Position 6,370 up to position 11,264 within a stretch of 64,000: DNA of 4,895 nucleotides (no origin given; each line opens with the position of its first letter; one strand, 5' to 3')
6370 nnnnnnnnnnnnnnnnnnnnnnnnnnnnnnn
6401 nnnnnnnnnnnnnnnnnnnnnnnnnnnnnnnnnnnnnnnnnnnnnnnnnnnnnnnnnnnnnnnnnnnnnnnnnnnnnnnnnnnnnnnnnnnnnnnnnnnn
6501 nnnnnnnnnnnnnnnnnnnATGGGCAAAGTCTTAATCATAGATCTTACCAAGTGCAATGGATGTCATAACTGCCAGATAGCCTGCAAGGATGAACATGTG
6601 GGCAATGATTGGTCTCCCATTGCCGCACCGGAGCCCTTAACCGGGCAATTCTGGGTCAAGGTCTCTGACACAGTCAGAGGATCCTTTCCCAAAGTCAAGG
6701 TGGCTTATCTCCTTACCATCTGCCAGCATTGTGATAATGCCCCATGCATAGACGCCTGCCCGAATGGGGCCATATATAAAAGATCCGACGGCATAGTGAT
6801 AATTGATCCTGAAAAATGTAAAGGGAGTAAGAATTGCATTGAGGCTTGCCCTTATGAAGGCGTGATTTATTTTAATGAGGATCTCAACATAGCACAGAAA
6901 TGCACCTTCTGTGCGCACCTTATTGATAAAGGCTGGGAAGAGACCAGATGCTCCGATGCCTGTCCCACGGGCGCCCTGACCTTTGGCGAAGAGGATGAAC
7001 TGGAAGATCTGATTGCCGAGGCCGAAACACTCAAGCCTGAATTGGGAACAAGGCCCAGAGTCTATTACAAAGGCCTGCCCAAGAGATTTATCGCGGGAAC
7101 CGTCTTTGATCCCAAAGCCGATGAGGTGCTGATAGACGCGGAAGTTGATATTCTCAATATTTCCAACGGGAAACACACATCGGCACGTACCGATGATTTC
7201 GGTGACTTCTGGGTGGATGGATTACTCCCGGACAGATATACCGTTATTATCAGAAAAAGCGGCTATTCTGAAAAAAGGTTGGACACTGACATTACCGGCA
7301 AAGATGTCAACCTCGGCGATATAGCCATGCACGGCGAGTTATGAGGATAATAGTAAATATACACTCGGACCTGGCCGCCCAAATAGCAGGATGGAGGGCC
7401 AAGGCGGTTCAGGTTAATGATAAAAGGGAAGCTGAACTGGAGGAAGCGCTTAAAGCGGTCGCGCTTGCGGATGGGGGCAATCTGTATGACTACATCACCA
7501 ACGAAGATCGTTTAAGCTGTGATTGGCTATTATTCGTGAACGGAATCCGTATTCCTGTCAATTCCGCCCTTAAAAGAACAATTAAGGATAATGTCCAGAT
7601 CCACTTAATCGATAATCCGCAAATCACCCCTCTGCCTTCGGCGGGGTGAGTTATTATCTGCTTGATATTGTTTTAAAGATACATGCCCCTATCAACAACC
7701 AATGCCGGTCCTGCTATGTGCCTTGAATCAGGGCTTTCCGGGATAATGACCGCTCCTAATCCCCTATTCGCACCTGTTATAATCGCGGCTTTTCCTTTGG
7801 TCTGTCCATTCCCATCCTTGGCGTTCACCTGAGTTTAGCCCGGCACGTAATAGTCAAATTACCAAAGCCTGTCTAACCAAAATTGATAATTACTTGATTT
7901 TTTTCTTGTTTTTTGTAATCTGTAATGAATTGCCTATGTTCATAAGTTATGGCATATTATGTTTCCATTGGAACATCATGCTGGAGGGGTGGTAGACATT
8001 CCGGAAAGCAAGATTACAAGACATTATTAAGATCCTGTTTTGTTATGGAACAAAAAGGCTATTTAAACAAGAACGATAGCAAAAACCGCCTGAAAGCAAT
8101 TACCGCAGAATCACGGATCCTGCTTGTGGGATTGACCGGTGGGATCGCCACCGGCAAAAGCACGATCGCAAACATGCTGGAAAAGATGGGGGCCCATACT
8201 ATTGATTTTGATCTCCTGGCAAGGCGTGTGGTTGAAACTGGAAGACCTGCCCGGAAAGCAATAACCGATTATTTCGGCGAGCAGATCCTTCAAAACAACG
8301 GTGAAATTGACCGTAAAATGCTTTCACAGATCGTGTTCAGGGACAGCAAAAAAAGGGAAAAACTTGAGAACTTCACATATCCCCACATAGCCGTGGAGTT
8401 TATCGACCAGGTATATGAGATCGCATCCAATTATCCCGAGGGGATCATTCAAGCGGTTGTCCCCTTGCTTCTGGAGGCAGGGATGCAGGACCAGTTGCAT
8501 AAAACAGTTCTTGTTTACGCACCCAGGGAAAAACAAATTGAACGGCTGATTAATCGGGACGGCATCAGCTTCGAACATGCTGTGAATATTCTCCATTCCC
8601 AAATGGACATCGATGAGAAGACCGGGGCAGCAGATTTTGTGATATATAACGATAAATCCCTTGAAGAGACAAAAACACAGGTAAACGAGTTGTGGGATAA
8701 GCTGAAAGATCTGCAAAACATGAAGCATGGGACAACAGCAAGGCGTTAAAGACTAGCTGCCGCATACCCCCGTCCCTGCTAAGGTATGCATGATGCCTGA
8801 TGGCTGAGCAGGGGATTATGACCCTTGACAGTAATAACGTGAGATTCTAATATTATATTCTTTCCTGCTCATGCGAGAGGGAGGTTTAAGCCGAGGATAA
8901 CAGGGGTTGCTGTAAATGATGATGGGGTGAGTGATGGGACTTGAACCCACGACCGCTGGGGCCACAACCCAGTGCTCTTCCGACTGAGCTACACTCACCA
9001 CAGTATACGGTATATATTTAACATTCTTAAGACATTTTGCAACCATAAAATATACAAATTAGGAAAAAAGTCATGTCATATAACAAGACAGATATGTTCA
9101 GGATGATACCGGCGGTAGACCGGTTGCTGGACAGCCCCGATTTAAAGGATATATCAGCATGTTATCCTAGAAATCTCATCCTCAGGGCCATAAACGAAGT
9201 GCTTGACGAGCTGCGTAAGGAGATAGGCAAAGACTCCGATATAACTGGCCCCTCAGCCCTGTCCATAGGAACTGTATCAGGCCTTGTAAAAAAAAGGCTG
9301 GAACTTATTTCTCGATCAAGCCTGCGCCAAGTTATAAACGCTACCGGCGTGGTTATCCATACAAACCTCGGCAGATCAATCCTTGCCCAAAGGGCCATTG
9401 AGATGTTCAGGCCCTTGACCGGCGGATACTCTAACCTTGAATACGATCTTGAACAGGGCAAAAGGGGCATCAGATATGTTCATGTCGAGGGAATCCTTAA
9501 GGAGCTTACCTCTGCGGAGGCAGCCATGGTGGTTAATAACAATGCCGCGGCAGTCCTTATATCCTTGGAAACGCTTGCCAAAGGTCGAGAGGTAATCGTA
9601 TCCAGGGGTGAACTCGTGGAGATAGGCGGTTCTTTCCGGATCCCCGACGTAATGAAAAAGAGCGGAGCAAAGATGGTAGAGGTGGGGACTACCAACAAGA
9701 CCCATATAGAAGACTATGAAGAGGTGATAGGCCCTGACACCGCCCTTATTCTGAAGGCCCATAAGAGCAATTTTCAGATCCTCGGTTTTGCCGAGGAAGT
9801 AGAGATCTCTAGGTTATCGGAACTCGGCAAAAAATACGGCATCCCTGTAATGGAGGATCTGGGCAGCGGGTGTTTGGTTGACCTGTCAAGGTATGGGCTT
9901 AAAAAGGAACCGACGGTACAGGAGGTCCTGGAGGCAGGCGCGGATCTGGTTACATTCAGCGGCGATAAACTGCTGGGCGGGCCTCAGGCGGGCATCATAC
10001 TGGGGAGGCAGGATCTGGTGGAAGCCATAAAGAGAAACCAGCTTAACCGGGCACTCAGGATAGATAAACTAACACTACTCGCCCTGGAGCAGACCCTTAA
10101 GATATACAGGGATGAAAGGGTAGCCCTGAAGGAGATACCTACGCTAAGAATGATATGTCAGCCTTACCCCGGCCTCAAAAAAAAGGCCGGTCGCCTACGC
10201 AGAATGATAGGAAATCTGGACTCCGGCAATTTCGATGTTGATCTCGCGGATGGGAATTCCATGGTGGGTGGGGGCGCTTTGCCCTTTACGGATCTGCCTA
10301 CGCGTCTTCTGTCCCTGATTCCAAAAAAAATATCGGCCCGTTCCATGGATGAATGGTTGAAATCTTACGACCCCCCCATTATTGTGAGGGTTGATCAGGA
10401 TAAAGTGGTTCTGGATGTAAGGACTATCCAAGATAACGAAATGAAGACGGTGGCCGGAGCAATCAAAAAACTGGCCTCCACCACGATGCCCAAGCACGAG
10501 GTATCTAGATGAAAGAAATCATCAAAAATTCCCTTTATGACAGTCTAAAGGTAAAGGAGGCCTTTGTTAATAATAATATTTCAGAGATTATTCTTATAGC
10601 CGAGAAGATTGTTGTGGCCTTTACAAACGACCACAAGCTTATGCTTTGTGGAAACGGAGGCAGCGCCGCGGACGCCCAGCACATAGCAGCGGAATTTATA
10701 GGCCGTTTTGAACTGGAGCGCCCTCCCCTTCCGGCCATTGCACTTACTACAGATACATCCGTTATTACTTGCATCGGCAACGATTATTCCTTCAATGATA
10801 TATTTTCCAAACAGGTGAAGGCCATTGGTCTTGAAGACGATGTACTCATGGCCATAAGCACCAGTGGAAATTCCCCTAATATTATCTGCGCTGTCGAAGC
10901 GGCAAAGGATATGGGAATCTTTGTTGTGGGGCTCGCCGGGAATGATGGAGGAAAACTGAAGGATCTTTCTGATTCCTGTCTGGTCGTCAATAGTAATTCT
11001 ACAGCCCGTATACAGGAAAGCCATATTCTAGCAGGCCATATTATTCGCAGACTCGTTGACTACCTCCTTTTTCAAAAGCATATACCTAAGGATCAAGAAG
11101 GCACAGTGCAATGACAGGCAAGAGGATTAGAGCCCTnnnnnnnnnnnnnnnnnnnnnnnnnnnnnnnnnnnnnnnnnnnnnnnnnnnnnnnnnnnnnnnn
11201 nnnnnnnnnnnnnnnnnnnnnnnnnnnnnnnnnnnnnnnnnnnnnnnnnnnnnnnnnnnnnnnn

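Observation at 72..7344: Candidate complete anaerobic trihydroxybenzene/phloroglucinol degradation cluster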

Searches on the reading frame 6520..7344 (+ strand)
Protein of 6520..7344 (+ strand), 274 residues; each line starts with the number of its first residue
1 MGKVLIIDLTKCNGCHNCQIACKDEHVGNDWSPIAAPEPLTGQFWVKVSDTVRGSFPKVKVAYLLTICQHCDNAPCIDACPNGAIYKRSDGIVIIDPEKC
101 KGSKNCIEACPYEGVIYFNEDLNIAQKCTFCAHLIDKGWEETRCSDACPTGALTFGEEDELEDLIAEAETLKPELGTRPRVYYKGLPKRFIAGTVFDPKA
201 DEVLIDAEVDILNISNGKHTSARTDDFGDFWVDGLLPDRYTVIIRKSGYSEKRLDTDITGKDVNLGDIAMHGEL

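Call 3: search_protein_families(library=pfam, proteins=[window:6520-7344:+])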
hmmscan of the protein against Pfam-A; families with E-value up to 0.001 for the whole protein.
window:6520-7344:+ (274 aa): 11 families
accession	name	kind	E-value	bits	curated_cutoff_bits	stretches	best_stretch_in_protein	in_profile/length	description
PF13247.11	Fer4_11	-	5.9e-27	94.2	26.2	1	60-157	2-99/100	4Fe-4S dicluster domain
PF13620.12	CarboxypepD_reg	-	4.5e-13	49.8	32.3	1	191-270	2-81/82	Carboxypeptidase regulatory-like domain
PF13237.11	Fer4_10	-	3.1e-11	43.4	25.5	1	93-149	2-53/53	4Fe-4S dicluster domain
PF12838.12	Fer4_7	-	3.9e-11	43.7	27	1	68-112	2-50/52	4Fe-4S dicluster domain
PF00037.32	Fer4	-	1.2e-10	41.2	21.1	0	93-113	1-21/24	4Fe-4S binding domain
PF13187.11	Fer4_9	-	6.4e-10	39.4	27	2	11-85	1-52/52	4Fe-4S dicluster domain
PF12837.12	Fer4_6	-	5.5e-09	36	25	1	92-116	1-24/24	4Fe-4S binding domain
PF12797.12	Fer4_2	-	4.5e-07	29.8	24.5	1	92-112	2-22/22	4Fe-4S binding domain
PF13484.11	Fer4_16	-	0.0001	23.5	30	0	142-159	6-22/66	4Fe-4S double cluster binding domain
PF25160.1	LdpA_Fe-S-bd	-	0.00023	21.3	27.6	0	73-114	6-42/49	LdpA Fe-S cluster-binding domain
PF13715.12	CarbopepD_reg_2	-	0.00058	20.3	32.2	1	191-261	1-67/88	CarboxypepD_reg-like domain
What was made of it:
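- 6520..7344 (+): Small Fe-S subunit (274 aa) with a C-terminal beta-barrel (CarboxypepD_reg) domain, the partner of TH1. Fer4_11 plus CarboxypepD_reg (call 3).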

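Call 4: search_protein_families(library=ncbifam, proteins=[window:6520-7344:+])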
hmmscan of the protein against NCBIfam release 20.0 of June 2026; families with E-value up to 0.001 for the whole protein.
window:6520-7344:+ (274 aa): 37 families (the best 25 are shown)
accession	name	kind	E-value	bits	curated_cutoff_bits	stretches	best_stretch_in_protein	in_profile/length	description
NF041715.1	arsenate_red_ArrB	equivalog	2.3e-36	125.5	450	2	5-120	5-108/233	arsenate respiratory reductase iron-sulfur subunit ArrB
TIGR03478.1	DMSO_red_II_bet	subfamily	3.2e-35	121.6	480.7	1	49-183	112-252/321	DMSO reductase family type II enzyme, iron-sulfur subunit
NF011569.0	PRK14993.1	equivalog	5.1e-35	121.1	416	1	5-192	46-230/244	tetrathionate reductase subunit TtrB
NF045797.1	DsrO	equivalog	3.5e-33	115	200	1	5-184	46-234/235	sulfate reduction electron transfer complex DsrMKJOP subunit DsrO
TIGR02951.1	DMSO_dmsB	equivalog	7.3e-33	113.9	214.1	1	6-162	5-157/161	DMSO/selenate family reductase complex B subunit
NF042979.1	EthbenzDh_ebdB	equivalog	1.3e-29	103.1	740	1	39-183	126-274/354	ethylbenzene dehydrogenase subunit beta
TIGR03149.1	cyt_nit_nrfC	equivalog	3.2e-29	101.9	377.6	1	5-182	41-214/225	cytochrome c nitrite reductase Fe-S protein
TIGR01660.1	narH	equivalog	5.2e-25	87.8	524.05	1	47-149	162-263/492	nitrate reductase subunit beta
NF041782.1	mnquin_red_QrcC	equivalog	1.9e-21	76.8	400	1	5-119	3-119/239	menaquinone reductase iron-sulfur cluster-binding subunit QrcC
NF009451.0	PRK12809.1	equivalog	2.5e-21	75.6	1154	1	1-164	1-145/639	formate-dependent uric acid utilization protein YgfT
NF008134.0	PRK10882.1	equivalog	1.8e-20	73.2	263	1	5-169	41-216/329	hydrogenase 2 operon protein HybA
NF007658.0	PRK10330.1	equivalog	2.2e-20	72.9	260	1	1-168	1-167/181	electron transport protein HydN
NF009408.0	PRK12769.1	equivalog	7.7e-20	70.6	1003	1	1-164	1-153/659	formate-dependent uric acid utilization protein AegA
TIGR01582.1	FDH-beta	equivalog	9.7e-20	70.8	334.7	1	6-163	25-187/283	formate dehydrogenase subunit beta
NF045715.1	sulf_resp_HmcB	equivalog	9.6e-19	67.6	420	1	5-167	39-207/307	sulfate respiration complex iron-sulfur protein HmcB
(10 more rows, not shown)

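Call 6: search_solved_structures(query=window:6520-7344:+)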
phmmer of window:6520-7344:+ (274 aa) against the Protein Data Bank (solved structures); distinct sequences matched with E-value up to 0.001: 28.
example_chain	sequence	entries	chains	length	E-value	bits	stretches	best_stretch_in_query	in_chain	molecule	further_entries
4v4c_B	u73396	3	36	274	1.5e-55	192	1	5-268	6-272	Pyrogallol hydroxytransferase small subunit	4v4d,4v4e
2vpw_B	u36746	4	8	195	8e-34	120.6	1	5-189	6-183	NRFC PROTEIN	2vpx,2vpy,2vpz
6cz7_B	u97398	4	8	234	1.6e-33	119.6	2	5-120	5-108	4Fe-4S ferredoxin, iron-sulfur binding domain protein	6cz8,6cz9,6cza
2ivf_B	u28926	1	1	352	1.3e-31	113.4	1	37-184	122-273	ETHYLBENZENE DEHYDROGENASE BETA-SUBUNIT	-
4ydd_B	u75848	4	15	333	6.9e-27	97.9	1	36-184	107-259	DMSO reductase family type II enzyme, iron-sulfur subunit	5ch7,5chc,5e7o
1q16_B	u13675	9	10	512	6.6e-25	91.4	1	53-149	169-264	Respiratory nitrate reductase 1 beta chain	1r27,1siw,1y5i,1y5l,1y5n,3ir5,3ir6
1y4z_B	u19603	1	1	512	2.9e-24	89.2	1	53-149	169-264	Respiratory nitrate reductase 1 beta chain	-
3egw_B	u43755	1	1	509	3.7e-24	88.9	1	53-149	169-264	Respiratory nitrate reductase 1 beta chain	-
1kqf_B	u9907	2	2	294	1.6e-20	76.9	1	6-166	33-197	FORMATE DEHYDROGENASE, NITRATE-INDUCIBLE, IRON-SULFUR SUBUNIT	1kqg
7b04_A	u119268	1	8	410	2.4e-20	76.4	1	62-204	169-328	Nitrite oxidoreductase subunit B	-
9mqx_E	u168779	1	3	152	4.4e-14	55.8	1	1-131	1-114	Fe-S-cluster-containing hydrogenase subunit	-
6lod_B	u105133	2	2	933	8.2e-13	51.7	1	6-113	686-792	Fe-S-cluster-containing hydrogenase components 1-like protein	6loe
6f0k_B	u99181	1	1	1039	4.4e-12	49.3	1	5-113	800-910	Fe-S-cluster-containing hydrogenase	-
30gj_B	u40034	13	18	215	6.7e-12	48.7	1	1-164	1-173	Formate dehydrogenase, beta subunit, putative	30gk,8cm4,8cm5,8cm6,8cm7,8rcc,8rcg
6sdr_B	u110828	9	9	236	7.4e-12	48.5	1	1-165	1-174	Formate dehydrogenase, beta subunit, putative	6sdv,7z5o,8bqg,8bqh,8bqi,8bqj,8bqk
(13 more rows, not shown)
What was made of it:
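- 6520..7344 (+): PDB 4v4c_B 1.5e-55 over residues 5-268 (call 6).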

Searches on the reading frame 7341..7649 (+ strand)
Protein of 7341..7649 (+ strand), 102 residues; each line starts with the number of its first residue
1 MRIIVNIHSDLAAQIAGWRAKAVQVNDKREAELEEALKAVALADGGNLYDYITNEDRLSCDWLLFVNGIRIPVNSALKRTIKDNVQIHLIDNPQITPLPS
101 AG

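Call 3: search_protein_families(library=pfam, proteins=[window:7341-7649:+])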
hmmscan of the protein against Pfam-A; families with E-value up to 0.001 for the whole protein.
window:7341-7649:+ (102 aa): 0 families

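Call 4: search_protein_families(library=ncbifam, proteins=[window:7341-7649:+])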
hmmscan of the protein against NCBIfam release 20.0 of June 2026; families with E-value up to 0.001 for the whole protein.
window:7341-7649:+ (102 aa): 0 families

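Call 46: search_protein_families(library=pfam, proteins=[window:7341-7649:+], max_evalue=0.01)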
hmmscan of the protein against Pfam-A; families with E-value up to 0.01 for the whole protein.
window:7341-7649:+ (102 aa): 0 families
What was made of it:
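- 7341..7649 (+): Coupled 102-aa ORF of unknown function, conserved after the closest TH1 relatives. No Pfam or NCBIfam hit (calls 3, 4, 46).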

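Call 77: predict_structure(protein=window:7341-7649:+)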
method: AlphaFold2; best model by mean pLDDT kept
length: 102 residues; sequences in the alignment: 1
mean_pLDDT: 42.6   pTM: 0.31
mean pLDDT of the five models: 42.6, 40.5, 40.4, 38.7, 36.6
residues with pLDDT >= 90: 0; 70-90: 0; 50-70: 19; < 50: 83
segments of 3 or more residues with pLDDT < 50: 1-59, 65-69, 84-102
pLDDT, mean of each block of 10 residues (from residue 1): 37 43 36 47 39 38 49 56 48 36 34
secondary structure, 60 per line:
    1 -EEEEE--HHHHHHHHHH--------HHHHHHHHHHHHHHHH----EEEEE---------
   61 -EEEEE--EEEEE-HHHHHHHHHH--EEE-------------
elements in order: E2-6 H9-18 H27-42 E47-51 E62-66 E69-73 H75-84 E87-89
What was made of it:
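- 7341..7649 (+): The AF2 model has low confidence, pLDDT 42.6 (call 77).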

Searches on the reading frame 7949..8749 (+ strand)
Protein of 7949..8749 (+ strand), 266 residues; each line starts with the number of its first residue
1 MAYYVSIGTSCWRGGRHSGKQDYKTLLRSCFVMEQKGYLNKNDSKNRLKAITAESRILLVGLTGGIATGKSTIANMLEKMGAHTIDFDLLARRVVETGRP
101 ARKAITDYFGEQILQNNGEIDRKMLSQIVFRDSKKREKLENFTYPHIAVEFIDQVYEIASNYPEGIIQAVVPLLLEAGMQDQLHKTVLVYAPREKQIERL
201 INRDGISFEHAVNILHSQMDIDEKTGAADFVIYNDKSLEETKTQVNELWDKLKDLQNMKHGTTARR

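Call 3: search_protein_families(library=pfam, proteins=[window:7949-8749:+])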
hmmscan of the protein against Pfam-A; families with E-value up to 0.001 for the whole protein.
window:7949-8749:+ (266 aa): 1 family
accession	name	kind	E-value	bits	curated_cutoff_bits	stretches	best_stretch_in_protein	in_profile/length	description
PF01121.26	CoaE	-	5e-54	183.2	27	1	59-239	2-179/180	Dephospho-CoA kinase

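Call 4: search_protein_families(library=ncbifam, proteins=[window:7949-8749:+])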
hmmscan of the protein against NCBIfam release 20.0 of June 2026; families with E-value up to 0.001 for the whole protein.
window:7949-8749:+ (266 aa): 4 families
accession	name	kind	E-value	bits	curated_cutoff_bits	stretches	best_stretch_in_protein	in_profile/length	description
TIGR00152.1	TIGR00152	equivalog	4.9e-49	166.7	65.55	1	59-246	1-187/188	dephospho-CoA kinase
NF002879.0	PRK03333.1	equivalog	5e-46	157.5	215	1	58-251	2-192/395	dephospho-CoA kinase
NF006226.0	PRK08356.1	equivalog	1e-05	25.4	189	0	57-84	5-32/195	hypothetical protein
NF008750.0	PRK11784.1-2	equivalog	0.00024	20.3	241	0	7-92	90-174/346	tRNA 2-selenouridine(34) synthase MnmH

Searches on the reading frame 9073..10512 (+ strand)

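Call 3: search_protein_families(library=pfam, proteins=[window:9073-10512:+])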
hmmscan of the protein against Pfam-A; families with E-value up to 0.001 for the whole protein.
window:9073-10512:+ (479 aa): 4 families
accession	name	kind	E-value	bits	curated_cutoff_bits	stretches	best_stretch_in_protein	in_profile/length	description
PF03841.19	SelA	-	1e-157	525.4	22.8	1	87-452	1-366/367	L-seryl-tRNA selenium transferase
PF12390.13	Se-cys_synth_N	-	5e-11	43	22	1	9-48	1-40/40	Selenocysteine synthase N terminal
PF00266.25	Aminotran_5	-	1.2e-06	28.2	21.5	1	159-320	75-222/371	Aminotransferase class-V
PF01053.26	Cys_Met_Meta_PP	-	2.7e-06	26.7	27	1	137-306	56-205/381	Cys/Met metabolism PLP-dependent enzyme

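Call 4: search_protein_families(library=ncbifam, proteins=[window:9073-10512:+])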
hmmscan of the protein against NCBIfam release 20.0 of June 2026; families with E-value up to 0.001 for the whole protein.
window:9073-10512:+ (479 aa): 17 families
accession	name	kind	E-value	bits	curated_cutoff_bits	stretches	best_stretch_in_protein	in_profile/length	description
TIGR00474.1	selA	equivalog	7.6e-184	611.8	267.9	1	9-465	1-454/455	L-seryl-tRNA(Sec) selenium transferase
TIGR01437.1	selA_rel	subfamily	1.1e-22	80.5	385.3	1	82-347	5-259/363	DgaE family pyridoxal phosphate-dependent ammonia lyase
NF047797.1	glminPNH3LysDgaE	equivalog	3.2e-14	52.7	600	1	83-363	8-276/367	D-glucosaminate-6-phosphate ammonia lyase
TIGR03576.1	pyridox_MJ0158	hypoth_equivalog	1.5e-12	47.4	304.45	1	146-350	68-255/346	TIGR03576 family pyridoxal phosphate-dependent enzyme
NF006095.0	PRK08247.1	equivalog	1.2e-06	27.5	585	1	124-308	45-210/369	methionine biosynthesis PLP-dependent protein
NF005577.0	PRK07269.1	equivalog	1.9e-05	24.1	620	1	124-305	46-203/364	cystathionine gamma-synthase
NF006003.0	PRK08133.1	equivalog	2.4e-05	23.2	522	1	142-316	75-232/396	O-succinylhomoserine sulfhydrylase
NF043007.1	CysBLyMetC_Staph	equivalog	3e-05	23.1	700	1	137-310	55-206/378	cystathionine beta-lyase MetC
TIGR01325.1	O_suc_HS_sulf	equivalog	5.2e-05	22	510.05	1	140-320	61-224/380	O-succinylhomoserine sulfhydrylase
NF006097.0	PRK08249.1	equivalog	6.5e-05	21.5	600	1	138-321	71-237/402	cystathionine gamma-synthase family protein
NF005976.0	PRK08064.1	equivalog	0.00013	21.1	627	1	137-304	58-204/390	cystathionine beta-lyase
NF005870.0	PRK07810.1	equivalog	0.00017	20.2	618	1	139-319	79-242/406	O-succinylhomoserine sulfhydrylase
TIGR01979.1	sufS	subfamily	0.0004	19.4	475.1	1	157-320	94-242/403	SufS family cysteine desulfurase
TIGR01976.1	am_tr_V_VC1184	hypoth_equivalog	0.00045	19.6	352.35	1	201-325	136-245/401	cysteine desulfurase-like protein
TIGR02080.1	O_succ_thio_ly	equivalog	0.00053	18.8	504.55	1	124-305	43-203/382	cystathionine gamma-synthase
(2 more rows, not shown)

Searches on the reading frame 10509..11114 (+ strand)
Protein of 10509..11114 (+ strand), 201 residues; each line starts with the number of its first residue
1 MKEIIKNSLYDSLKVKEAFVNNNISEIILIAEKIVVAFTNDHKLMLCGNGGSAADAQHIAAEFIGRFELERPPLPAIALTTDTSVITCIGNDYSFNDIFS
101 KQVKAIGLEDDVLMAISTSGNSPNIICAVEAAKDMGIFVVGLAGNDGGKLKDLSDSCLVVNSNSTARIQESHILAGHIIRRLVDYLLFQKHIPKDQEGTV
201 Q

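Call 3: search_protein_families(library=pfam, proteins=[window:10509-11114:+])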
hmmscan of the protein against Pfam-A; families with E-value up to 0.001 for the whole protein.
window:10509-11114:+ (201 aa): 2 families
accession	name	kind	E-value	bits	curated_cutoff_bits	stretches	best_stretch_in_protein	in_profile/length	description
PF13580.11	SIS_2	-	2.8e-28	99.1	27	1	15-144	9-138/138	SIS domain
PF01380.27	SIS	-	9.9e-05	22.6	25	1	104-166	48-110/131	SIS domain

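Call 4: search_protein_families(library=ncbifam, proteins=[window:10509-11114:+])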
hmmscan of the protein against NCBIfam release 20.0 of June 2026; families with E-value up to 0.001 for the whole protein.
window:10509-11114:+ (201 aa): 14 families
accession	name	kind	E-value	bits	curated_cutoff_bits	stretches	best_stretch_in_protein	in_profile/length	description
NF010546.0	PRK13936.1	equivalog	5.8e-67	225.3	276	1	2-190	4-195/197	phosphoheptose isomerase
TIGR00441.1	gmhA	equivalog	1.5e-59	200.5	209.45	1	34-183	4-153/154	D-sedoheptulose 7-phosphate isomerase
NF001628.0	PRK00414.1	equivalog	1.3e-46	158.7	265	1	2-184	3-187/192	D-sedoheptulose 7-phosphate isomerase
NF008138.0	PRK10886.1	equivalog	4.7e-46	157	352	1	1-189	1-192/196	DnaA initiator-associating protein DiaA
NF010547.0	PRK13938.1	equivalog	1.2e-40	139.3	320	1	27-189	31-193/196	D-sedoheptulose 7-phosphate isomerase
NF009222.0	PRK12570.1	subfamily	6.1e-11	41.7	255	1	13-157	42-186/307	N-acetylmuramic acid 6-phosphate etherase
NF003915.0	PRK05441.1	subfamily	8.5e-10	38.1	168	1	11-158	33-180/300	N-acetylmuramic acid 6-phosphate etherase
NF046059.1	NagB_SO3506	equivalog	2.2e-08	33.8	430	1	91-164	71-141/330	glucosamine-6-phosphate deaminase NagB-II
TIGR03127.2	RuMP_HxlB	equivalog_domain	1.3e-05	25.2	160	1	109-168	72-131/178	6-phospho-3-hexuloisomerase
TIGR00274.1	TIGR00274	equivalog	3.2e-05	23.2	302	1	104-156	120-173/291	N-acetylmuramic acid 6-phosphate etherase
NF041755.1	RuMP_HxlAB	equivalog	4.5e-05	22.6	500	1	110-163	289-342/391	bifunctional 3-hexulose-6-phosphate synthase/6-phospho-3-hexuloisomerase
NF040776.2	AlsR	equivalog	5.4e-05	22.3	400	1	108-165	175-232/279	transcriptional repressor AlsR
NF008458.0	PRK11337.1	equivalog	0.0001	21.4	378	1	106-165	185-244/293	MurR/RpiR family transcriptional regulator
NF008590.0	PRK11557.1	equivalog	0.00015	21.3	355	1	108-197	178-265/282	MurR/RpiR family transcriptional regulator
